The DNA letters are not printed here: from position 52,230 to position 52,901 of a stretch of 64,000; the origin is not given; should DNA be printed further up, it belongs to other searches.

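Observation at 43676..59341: Two convergent, paralogous ArsR-TusA-MvhD-HdrA-HdrA-wHTH-(HdrCB or QmoC-like)-DsrE modules: a Qmo/Hdr-type redox system wired to sulfur carriers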

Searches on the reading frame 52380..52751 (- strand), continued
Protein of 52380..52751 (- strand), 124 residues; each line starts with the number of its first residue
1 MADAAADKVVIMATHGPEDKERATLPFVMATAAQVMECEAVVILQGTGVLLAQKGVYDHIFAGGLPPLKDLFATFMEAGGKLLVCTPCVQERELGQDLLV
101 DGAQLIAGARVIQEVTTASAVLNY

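Call 40: search_protein_families(library=ncbifam, proteins=[L001:6188-6607:+, L001:6604-7971:+, L001:7968-10004:+, L001:10001-10315:+, L001:10315-11487:+, L001:17132-19864:-, L001:15348-17135:-, L001:14747-15061:-, L001:13773-14744:-, L001:5418-5831:+], max_evalue=0.001)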
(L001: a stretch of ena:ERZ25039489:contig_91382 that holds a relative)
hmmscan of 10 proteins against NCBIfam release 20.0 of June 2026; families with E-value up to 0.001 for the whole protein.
L001:6188-6607:+ (139 aa): 4 families
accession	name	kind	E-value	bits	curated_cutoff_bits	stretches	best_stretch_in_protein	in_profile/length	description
NF040770.1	hetero_SS_HdrA2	exception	1.4e-16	59.8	1100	1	11-130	648-768/777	CoB-CoM heterodisulfide reductase HdrA2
NF045873.1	F420_non_VhuD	exception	5.5e-13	49.2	215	1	13-128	4-120/132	F420-non-reducing hydrogenase iron-sulfur subunit VhuD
NF041891.1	hdrA_Methbact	equivalog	3.6e-08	32.1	1300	1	14-113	646-741/762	ferredoxin:CoB-CoM heterodisulfide reductase subunit HdrA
NF041778.1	hetero_SS_HdrA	equivalog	4.5e-06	24.8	1400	1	11-110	654-750/771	ferredoxin:CoB-CoM heterodisulfide reductase subunit HdrA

L001:6604-7971:+ (455 aa): 120 families (the best 25 are shown)
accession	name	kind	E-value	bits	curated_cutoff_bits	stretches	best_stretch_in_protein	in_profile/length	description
NF040770.1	hetero_SS_HdrA2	exception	2.5e-139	465.7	1100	1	7-429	140-566/777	CoB-CoM heterodisulfide reductase HdrA2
NF041778.1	hetero_SS_HdrA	equivalog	1.2e-102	344.2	1400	1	2-424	138-571/771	ferredoxin:CoB-CoM heterodisulfide reductase subunit HdrA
NF041891.1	hdrA_Methbact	equivalog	2.1e-97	327.1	1300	1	9-421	136-554/762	ferredoxin:CoB-CoM heterodisulfide reductase subunit HdrA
NF004537.0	PRK05888.1-3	equivalog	1.2e-11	44.5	163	1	107-204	68-163/204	NADH-quinone oxidoreductase subunit NuoI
TIGR01944.1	rnfB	subfamily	4.7e-11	42.6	68.7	2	144-173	103-132/190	RnfABCDGE type electron transport complex subunit B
TIGR01372.1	soxA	subfamily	1.5e-10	39.6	1164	1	8-50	170-212/996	sarcosine oxidase subunit alpha family protein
TIGR01971.1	NuoI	subfamily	2.4e-10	40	113.05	1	76-183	14-110/121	NADH-quinone oxidoreductase, chain I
NF003475.0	PRK05113.1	equivalog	2.5e-10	40.5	203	2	146-173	105-132/190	electron transport complex subunit RsxB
NF009410.0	PRK12771.1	subfamily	1.6e-09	36.9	516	1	8-45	140-177/566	NAD(P)-binding protein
NF009409.0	PRK12770.1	subfamily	3.3e-09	36.3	343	0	307-427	242-354/360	putative glutamate synthase subunit beta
NF006446.0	PRK08764.1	equivalog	3.2e-08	33.6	220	1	102-123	81-102/139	Rnf electron transport complex subunit RnfB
NF005560.0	PRK07233.1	equivalog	3.3e-08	32.8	252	1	9-46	3-40/435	hypothetical protein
NF045637.1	carotdesatCrtDProt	equivalog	3.4e-08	32.5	580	1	9-50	1-42/485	1-hydroxycarotenoid 3,4-desaturase CrtD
TIGR04018.1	Bthiol_YpdA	hypoth_equivalog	5.1e-08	32.1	339.9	0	337-415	228-304/316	YpdA family putative bacillithiol disulfide reductase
TIGR03048.1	PS_I_psaC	equivalog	6.6e-08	32.7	130.65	1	106-123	44-61/80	photosystem I iron-sulfur center protein PsaC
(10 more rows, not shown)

L001:7968-10004:+ (678 aa): 97 families (the best 25 are shown)
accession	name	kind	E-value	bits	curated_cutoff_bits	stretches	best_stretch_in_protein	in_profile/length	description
NF040770.1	hetero_SS_HdrA2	exception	1.2e-161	539.5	1100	2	322-672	311-643/777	CoB-CoM heterodisulfide reductase HdrA2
NF041778.1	hetero_SS_HdrA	equivalog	3.3e-113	379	1400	2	323-670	322-651/771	ferredoxin:CoB-CoM heterodisulfide reductase subunit HdrA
NF041891.1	hdrA_Methbact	equivalog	7.6e-110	368.3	1300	2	323-670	309-636/762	ferredoxin:CoB-CoM heterodisulfide reductase subunit HdrA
NF009410.0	PRK12771.1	subfamily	3.1e-11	42.6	516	1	160-206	129-175/566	NAD(P)-binding protein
NF005560.0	PRK07233.1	equivalog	1.4e-08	34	252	1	172-211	3-42/435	hypothetical protein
TIGR03997.1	mycofact_OYE_2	equivalog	1e-07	30.8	793.15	1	169-241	379-449/645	mycofactocin system FadH/OYE family oxidoreductase 2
TIGR03315.1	Se_ygfK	equivalog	1.5e-07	29.3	835.3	1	158-209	525-577/1012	putative selenate reductase subunit YgfK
NF045637.1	carotdesatCrtDProt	equivalog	1.8e-07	30.1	580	1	173-208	2-37/485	1-hydroxycarotenoid 3,4-desaturase CrtD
NF045663.1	diclust_near_Sec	equivalog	3.1e-07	28.9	530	1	157-246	94-178/759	pyridine nucleotide-disulfide oxidoreductase/dicluster-binding protein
TIGR03467.1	HpnE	equivalog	3.7e-07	29.8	283.05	1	173-209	2-38/430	hydroxysqualene dehydroxylase HpnE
TIGR02734.1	crtI_fam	subfamily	3.7e-07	29.2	238.1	1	172-211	1-40/504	phytoene desaturase family protein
NF002480.1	PRK01747.1-1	equivalog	4.7e-07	28.6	540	1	145-209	221-288/645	bifunctional tRNA (5-methylaminomethyl-2-thiouridine)(34)-methyltransferase MnmC2/FAD-dependent 5-carboxymethylaminomethyl-2-thiouridine(34)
NF045874.1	Vhu_polyferre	exception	6.5e-07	28.4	600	1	598-656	290-350/381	F420-non-reducing hydrogenase associated-polyferredoxin VhuB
TIGR01944.1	rnfB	subfamily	7.9e-07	28.8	68.7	1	580-662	93-170/190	RnfABCDGE type electron transport complex subunit B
NF045599.1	bili_reduct_long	exception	1.2e-06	27.1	750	1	168-245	380-455/641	bilirubin reductase, long form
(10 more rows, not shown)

L001:10001-10315:+ (104 aa): 1 family
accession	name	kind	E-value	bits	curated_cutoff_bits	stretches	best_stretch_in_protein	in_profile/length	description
NF033788.1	HTH_metalloreg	subfamily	5e-05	23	55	1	35-96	8-69/77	metalloregulator ArsR/SmtB family transcription factor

L001:10315-11487:+ (390 aa): 20 families
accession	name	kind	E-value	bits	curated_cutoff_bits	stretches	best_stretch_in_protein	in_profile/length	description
NF038018.1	qmoC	equivalog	2.9e-62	211.2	300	1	8-378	4-359/360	quinone-interacting membrane-bound oxidoreductase complex subunit QmoC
TIGR03290.1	CoB_CoM_SS_C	equivalog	1.2e-17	64.2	160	1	21-96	1-76/144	CoB--CoM heterodisulfide reductase subunit C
TIGR02484.1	CitB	equivalog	1.4e-15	57.3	246.6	1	21-377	13-352/372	tricarballylate utilization 4Fe-4S protein TcuB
NF011607.0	PRK15033.1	subfamily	7.6e-15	54.7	524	1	22-377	36-371/389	tricarballylate utilization 4Fe-4S protein TcuB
NF041890.1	hdrC_Methbact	equivalog_domain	9.6e-15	54.7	270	1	5-97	12-103/192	ferredoxin:CoB-CoM heterodisulfide reductase subunit HdrC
NF041779.1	hetero_SS_HdrC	equivalog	2.7e-13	49.8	350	1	7-96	16-104/198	ferredoxin:CoB-CoM heterodisulfide reductase subunit HdrC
NF008369.0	PRK11168.1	equivalog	6.4e-07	28.6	278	1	18-93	7-85/401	anaerobic glycerol-3-phosphate dehydrogenase subunit C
NF042909.1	FMH_DH_FwdF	exception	1.7e-05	24.1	375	1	19-82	254-310/336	tungsten-dependent formylmethanofuran dehydrogenase subunit FwdF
TIGR01945.1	rnfC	subfamily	2e-05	23.4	245.95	1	20-82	361-418/435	RnfABCDGE type electron transport complex subunit C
NF058577.1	FdxA_fam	equivalog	2.4e-05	24.4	65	0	19-36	33-50/52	4Fe-4S ferredoxin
TIGR03379.1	glycerol3P_GlpC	equivalog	7.5e-05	21.6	279.9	1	22-93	5-79/397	anaerobic glycerol-3-phosphate dehydrogenase subunit GlpC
NF009226.0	PRK12576.1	equivalog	7.9e-05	22.1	344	1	19-94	151-236/317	succinate dehydrogenase/fumarate reductase iron-sulfur subunit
NF040612.1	F420_dehyd_FpoI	exception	0.00011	22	180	1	13-82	33-98/135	F420H2 dehydrogenase subunit FpoI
TIGR02512.1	FeFe_hydrog_A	subfamily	0.00014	20.9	405.95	1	19-82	4-66/375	[FeFe] hydrogenase, group A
TIGR00384.1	dhsB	subfamily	0.00015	21.3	88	0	20-87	138-217/222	succinate dehydrogenase and fumarate reductase iron-sulfur protein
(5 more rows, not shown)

L001:17132-19864:- (910 aa): 143 families (the best 25 are shown)
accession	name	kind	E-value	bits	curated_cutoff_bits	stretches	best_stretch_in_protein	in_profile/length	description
NF009410.0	PRK12771.1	subfamily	7.6e-134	447.4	516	1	147-654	36-543/566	NAD(P)-binding protein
NF040770.1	hetero_SS_HdrA2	exception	2.3e-133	446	1100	2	618-901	283-566/777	CoB-CoM heterodisulfide reductase HdrA2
NF009454.0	PRK12814.1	equivalog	1.7e-106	357.1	916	1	158-631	101-580/657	putative NADPH-dependent glutamate synthase small subunit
NF041891.1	hdrA_Methbact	equivalog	2e-99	333.9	1300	2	619-896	281-557/762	ferredoxin:CoB-CoM heterodisulfide reductase subunit HdrA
NF010590.0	PRK13984.1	equivalog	1.7e-97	327.1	946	1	159-554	196-608/611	putative oxidoreductase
NF041778.1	hetero_SS_HdrA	equivalog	6e-95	318.7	1400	2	626-900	301-575/771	ferredoxin:CoB-CoM heterodisulfide reductase subunit HdrA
NF009414.0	PRK12778.1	equivalog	7.2e-86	289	1103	1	159-553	337-750/752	bifunctional dihydroorotate dehydrogenase B NAD binding subunit/NADPH-dependent glutamate synthase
TIGR03315.1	Se_ygfK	equivalog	3.9e-77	259.6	835.3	1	152-639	438-901/1012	putative selenate reductase subunit YgfK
TIGR01316.1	gltA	equivalog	1e-71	242.1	471.75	1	158-552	35-449/449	NADPH-dependent glutamate synthase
NF009409.0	PRK12770.1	subfamily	4e-64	216.9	343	1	244-555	12-353/360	putative glutamate synthase subunit beta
TIGR01317.1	GOGAT_sm_gam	subfamily_domain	5.3e-64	216.8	447.7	2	161-411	52-315/485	glutamate synthase small subunit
NF009413.0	PRK12775.1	equivalog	6.9e-58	196.3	1895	1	160-645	340-851/1006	putative trifunctional 2-polyprenylphenol hydroxylase/glutamate synthase subunit beta/ferritin domain-containing protein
TIGR01318.1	gltD_gamma_fam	subfamily_domain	3.3e-56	190.8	482.95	1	157-553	46-466/467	glutamate synthase, small subunit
NF009415.0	PRK12779.1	equivalog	1.1e-52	179.2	1519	1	164-547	213-621/944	putative bifunctional glutamate synthase subunit beta/2-polyprenylphenol hydroxylase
NF045663.1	diclust_near_Sec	equivalog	7.7e-52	176.4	530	2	159-345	18-201/759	pyridine nucleotide-disulfide oxidoreductase/dicluster-binding protein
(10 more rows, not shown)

L001:15348-17135:- (595 aa): 95 families (the best 25 are shown)
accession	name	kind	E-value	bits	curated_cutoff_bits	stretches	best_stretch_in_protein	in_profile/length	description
NF040770.1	hetero_SS_HdrA2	exception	2.3e-139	465.8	1100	2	22-252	1-231/777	CoB-CoM heterodisulfide reductase HdrA2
NF041778.1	hetero_SS_HdrA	equivalog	5.4e-113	378.3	1400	2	258-591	321-652/771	ferredoxin:CoB-CoM heterodisulfide reductase subunit HdrA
NF041891.1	hdrA_Methbact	equivalog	2.5e-101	340.2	1300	2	257-590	307-636/762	ferredoxin:CoB-CoM heterodisulfide reductase subunit HdrA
TIGR01944.1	rnfB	subfamily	4.9e-13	49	68.7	1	511-579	102-167/190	RnfABCDGE type electron transport complex subunit B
NF009410.0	PRK12771.1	subfamily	1.8e-11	43.3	516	2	119-203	100-180/566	NAD(P)-binding protein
NF003475.0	PRK05113.1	equivalog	2.5e-11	43.8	203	1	512-576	103-164/190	electron transport complex subunit RsxB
NF006446.0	PRK08764.1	equivalog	4.2e-10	39.7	220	1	490-575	52-136/139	Rnf electron transport complex subunit RnfB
NF005415.0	PRK06991.1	equivalog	4.8e-10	39.5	281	1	513-580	76-140/284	electron transport complex subunit RsxB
NF038196.1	ferrodoxin_EFR1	subfamily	5.7e-10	39.6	75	1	519-578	181-235/242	EFR1 family ferrodoxin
TIGR02700.1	flavo_MJ0208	hypoth_equivalog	7.5e-10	38.5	251.35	1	518-583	144-205/234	dihydromethanopterin reductase (acceptor)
TIGR02179.1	PorD_KorD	subfamily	3.2e-09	36.8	60.05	1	516-574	19-74/78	2-oxoacid:acceptor oxidoreductase, delta subunit, pyruvate/2-ketoisovalerate family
NF042909.1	FMH_DH_FwdF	exception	5.3e-09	35.6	375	1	505-581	209-286/336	tungsten-dependent formylmethanofuran dehydrogenase subunit FwdF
NF007204.0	PRK09625.1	equivalog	6.5e-09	35.9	125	1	517-577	54-111/133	pyruvate flavodoxin oxidoreductase subunit delta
NF045790.1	OxalOxreddelta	equivalog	1.8e-08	33.9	230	1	423-573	167-307/316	oxalate oxidoreductase subunit delta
NF006183.0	PRK08318.1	equivalog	6.2e-08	31.8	335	1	515-576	335-399/422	NAD-dependent dihydropyrimidine dehydrogenase subunit PreA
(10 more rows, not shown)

L001:14747-15061:- (104 aa): 45 families (the best 25 are shown)
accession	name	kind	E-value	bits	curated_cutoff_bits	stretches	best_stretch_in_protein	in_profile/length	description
TIGR03290.1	CoB_CoM_SS_C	equivalog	1.6e-14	54.1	160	1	22-97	2-78/144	CoB--CoM heterodisulfide reductase subunit C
NF041890.1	hdrC_Methbact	equivalog_domain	4.8e-09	36.1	270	1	17-95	24-102/192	ferredoxin:CoB-CoM heterodisulfide reductase subunit HdrC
TIGR01945.1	rnfC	subfamily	9.3e-09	34.3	245.95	1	16-95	357-432/435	RnfABCDGE type electron transport complex subunit C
NF041779.1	hetero_SS_HdrC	equivalog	1.4e-08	34.5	350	1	16-101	25-110/198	ferredoxin:CoB-CoM heterodisulfide reductase subunit HdrC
TIGR01971.1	NuoI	subfamily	5.3e-08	32.5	113.05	1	20-80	40-96/121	NADH-quinone oxidoreductase, chain I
NF038018.1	qmoC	equivalog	8.3e-08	32.1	300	1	11-97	7-94/360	quinone-interacting membrane-bound oxidoreductase complex subunit QmoC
TIGR00384.1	dhsB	subfamily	5.4e-07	29.3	88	1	58-91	189-222/222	succinate dehydrogenase and fumarate reductase iron-sulfur protein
NF042909.1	FMH_DH_FwdF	exception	7.5e-07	28.6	375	1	15-80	8-70/336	tungsten-dependent formylmethanofuran dehydrogenase subunit FwdF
NF008369.0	PRK11168.1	equivalog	8.4e-07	28.2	278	1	18-97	7-90/401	anaerobic glycerol-3-phosphate dehydrogenase subunit C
NF004616.0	PRK05950.1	subfamily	2.2e-06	27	228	1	60-97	199-236/238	succinate dehydrogenase iron-sulfur subunit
NF005503.0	PRK07118.1-2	equivalog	2.6e-06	26.9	252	1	19-86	164-233/292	RnfABCDGE type electron transport complex subunit B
NF058577.1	FdxA_fam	equivalog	4.8e-06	26.7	65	1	19-37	33-51/52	4Fe-4S ferredoxin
NF005505.0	PRK07118.1-4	equivalog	5.9e-06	26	378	1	17-81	166-232/265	Fe-S cluster domain-containing protein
NF040864.1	HgcB_ferredoxin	equivalog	6.9e-06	25.8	99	1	18-80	10-59/93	mercury methylation ferredoxin HgcB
NF008434.0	PRK11274.1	equivalog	1e-05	24.7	333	1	20-93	21-101/409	glycolate oxidase subunit GlcF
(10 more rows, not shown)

L001:13773-14744:- (323 aa): 4 families
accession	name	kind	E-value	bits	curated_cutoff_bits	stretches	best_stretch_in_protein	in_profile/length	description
NF004898.0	PRK06259.1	equivalog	2e-13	49.8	385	1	111-304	282-467/488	fumarate reductase (CoM/CoB) subunit TfrB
NF045663.1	diclust_near_Sec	equivalog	4.1e-12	45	530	1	141-309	468-627/759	pyridine nucleotide-disulfide oxidoreductase/dicluster-binding protein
NF045670.1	quin_L_LdhH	equivalog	5.1e-11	41.6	800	1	104-302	480-687/706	L-lactate dehydrogenase (quinone) large subunit LdhH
NF045796.1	DsrK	equivalog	7.8e-05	21.5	400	1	216-262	323-371/453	sulfate reduction electron transfer complex DsrMKJOP subunit DsrK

L001:5418-5831:+ (137 aa): 10 families
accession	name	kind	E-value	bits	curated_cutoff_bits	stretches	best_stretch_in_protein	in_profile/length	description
NF033788.1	HTH_metalloreg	subfamily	9.2e-24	83.1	55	1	27-97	2-73/77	metalloregulator ArsR/SmtB family transcription factor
NF045707.1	Dbac_1936_reg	equivalog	1e-12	47.9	115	1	24-99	5-80/99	ArsR/SmtB-type metalloregulator TsoR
NF007528.0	PRK10141.1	subfamily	5.1e-12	45.7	97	1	28-94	8-75/117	metalloregulator ArsR/SmtB family transcription factor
NF040642.1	sulf_sens_BigR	equivalog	6.9e-12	45.3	155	1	27-95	11-79/95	sulfite-sensing transcriptional repressor BigR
NF033789.1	repress_SdpR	subfamily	2.5e-10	40.1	100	1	31-94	3-66/79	autorepressor SdpR family transcription factor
NF047906.1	CdPbTransRegCmtR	equivalog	1.9e-09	37.3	150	1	27-101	12-86/104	Cd(II)/Pb(II)-sensing metalloregulatory transcriptional regulator CmtR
NF052532.1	TransRegPagRBaca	equivalog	5.8e-09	35.9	170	1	20-99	11-90/99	transcriptional repressor PagR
NF041413.1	ArsR_Rv2640c_fam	equivalog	9.8e-07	29.2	155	1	30-94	36-103/118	Rv2640c family ArsR-like transcriptional regulator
TIGR01884.1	cas_HTH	subfamily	0.00029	20.3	60.2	1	30-93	136-199/202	CRISPR-associated CARF protein Csa3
NF053602.1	Phr_regulator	exception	0.00068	19.3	320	1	28-83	4-59/191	heat shock transcription regulator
